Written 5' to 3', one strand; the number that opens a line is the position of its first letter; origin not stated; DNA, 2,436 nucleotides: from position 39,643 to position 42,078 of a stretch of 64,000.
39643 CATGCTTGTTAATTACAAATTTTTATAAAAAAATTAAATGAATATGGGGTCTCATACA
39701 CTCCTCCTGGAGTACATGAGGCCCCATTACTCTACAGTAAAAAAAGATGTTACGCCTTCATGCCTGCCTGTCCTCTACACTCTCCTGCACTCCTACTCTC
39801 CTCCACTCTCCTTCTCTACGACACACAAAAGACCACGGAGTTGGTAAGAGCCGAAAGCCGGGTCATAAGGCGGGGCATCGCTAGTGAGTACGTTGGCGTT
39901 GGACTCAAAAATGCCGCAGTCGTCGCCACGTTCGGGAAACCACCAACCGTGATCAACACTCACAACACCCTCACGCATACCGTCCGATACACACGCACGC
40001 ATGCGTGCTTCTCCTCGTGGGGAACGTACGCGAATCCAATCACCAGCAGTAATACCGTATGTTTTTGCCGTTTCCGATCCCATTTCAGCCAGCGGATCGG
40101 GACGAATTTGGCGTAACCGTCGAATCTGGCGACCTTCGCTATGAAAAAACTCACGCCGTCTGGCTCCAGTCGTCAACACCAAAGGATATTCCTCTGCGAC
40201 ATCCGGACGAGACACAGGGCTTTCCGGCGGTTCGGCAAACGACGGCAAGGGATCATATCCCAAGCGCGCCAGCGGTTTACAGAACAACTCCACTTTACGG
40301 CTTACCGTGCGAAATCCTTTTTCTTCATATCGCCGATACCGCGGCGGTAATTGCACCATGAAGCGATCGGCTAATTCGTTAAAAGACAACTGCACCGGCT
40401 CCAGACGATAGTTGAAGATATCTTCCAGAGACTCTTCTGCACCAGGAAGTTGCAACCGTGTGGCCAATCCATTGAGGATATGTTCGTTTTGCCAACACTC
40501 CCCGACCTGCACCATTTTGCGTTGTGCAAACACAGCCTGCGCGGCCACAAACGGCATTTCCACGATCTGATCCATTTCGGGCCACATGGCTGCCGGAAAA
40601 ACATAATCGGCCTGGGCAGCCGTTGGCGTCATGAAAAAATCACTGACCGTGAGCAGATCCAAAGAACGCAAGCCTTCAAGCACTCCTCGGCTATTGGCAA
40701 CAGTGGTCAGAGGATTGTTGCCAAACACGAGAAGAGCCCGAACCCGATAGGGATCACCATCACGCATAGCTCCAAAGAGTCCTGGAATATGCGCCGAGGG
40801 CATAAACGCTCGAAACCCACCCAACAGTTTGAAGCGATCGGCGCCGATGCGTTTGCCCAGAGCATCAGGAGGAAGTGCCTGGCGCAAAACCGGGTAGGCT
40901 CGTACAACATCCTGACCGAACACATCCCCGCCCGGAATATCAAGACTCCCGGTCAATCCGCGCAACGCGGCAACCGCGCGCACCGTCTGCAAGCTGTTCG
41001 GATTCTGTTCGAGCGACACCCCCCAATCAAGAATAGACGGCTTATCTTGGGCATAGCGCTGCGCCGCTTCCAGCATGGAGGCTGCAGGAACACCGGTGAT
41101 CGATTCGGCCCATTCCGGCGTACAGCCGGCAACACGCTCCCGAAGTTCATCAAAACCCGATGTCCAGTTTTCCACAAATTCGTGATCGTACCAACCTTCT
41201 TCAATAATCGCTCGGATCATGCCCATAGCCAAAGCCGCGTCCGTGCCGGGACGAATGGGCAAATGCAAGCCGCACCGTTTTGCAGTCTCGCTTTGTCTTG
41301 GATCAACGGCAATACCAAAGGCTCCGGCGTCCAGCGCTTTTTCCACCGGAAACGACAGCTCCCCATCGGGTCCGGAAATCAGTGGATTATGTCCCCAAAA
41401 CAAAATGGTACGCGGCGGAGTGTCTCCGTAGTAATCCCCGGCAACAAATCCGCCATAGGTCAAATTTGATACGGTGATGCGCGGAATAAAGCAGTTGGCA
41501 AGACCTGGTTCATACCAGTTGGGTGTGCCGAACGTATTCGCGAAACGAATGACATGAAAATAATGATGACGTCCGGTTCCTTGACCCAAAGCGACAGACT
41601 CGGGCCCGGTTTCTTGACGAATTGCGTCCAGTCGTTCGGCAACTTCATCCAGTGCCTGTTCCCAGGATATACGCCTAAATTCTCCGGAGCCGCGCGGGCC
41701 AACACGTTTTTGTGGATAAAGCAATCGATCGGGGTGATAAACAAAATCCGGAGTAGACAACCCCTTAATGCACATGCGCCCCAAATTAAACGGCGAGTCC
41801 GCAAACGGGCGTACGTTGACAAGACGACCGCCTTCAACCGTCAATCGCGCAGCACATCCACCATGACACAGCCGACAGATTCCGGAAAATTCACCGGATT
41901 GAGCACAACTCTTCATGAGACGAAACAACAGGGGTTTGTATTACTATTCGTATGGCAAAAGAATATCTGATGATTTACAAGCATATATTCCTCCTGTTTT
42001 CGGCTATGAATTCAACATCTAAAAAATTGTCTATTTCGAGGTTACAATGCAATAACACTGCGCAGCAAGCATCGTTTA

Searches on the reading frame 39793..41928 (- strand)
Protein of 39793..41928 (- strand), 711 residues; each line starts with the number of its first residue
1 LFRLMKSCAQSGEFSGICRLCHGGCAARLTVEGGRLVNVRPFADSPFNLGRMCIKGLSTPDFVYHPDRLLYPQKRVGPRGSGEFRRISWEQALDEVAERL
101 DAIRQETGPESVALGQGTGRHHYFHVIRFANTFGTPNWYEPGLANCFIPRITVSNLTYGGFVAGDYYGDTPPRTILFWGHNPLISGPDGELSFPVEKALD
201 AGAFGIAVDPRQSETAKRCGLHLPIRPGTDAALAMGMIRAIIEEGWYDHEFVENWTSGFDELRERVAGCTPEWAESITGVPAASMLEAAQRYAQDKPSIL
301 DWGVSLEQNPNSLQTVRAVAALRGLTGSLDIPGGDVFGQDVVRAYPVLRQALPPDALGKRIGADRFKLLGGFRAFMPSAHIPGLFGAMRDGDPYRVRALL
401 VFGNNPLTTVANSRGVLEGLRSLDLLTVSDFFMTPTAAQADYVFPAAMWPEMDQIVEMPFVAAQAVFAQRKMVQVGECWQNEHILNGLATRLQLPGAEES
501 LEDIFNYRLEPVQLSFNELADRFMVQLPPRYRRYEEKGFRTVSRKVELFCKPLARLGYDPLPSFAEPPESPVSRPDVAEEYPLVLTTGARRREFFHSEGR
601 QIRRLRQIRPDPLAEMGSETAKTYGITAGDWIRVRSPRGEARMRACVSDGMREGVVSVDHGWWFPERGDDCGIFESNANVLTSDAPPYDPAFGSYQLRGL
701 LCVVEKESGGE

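Call 39: search_protein_families(library=pfam, proteins=[window:39793-41928:-], max_evalue=0.00001)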
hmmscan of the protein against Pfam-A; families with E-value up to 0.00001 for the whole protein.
window:39793-41928:- (711 aa): 3 families
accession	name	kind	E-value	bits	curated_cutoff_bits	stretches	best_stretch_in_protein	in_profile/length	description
PF00384.28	Molybdopterin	-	7.8e-33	114.4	24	1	68-465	1-329/353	Molybdopterin oxidoreductase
PF01568.27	Molydop_binding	-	1.7e-21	76.7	26.8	1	583-691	1-100/110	Molydopterin dinucleotide binding domain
PF04879.21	Molybdop_Fe4S4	-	2.2e-10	40.8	22.7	1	17-65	7-55/55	Molybdopterin oxidoreductase Fe4S4 domain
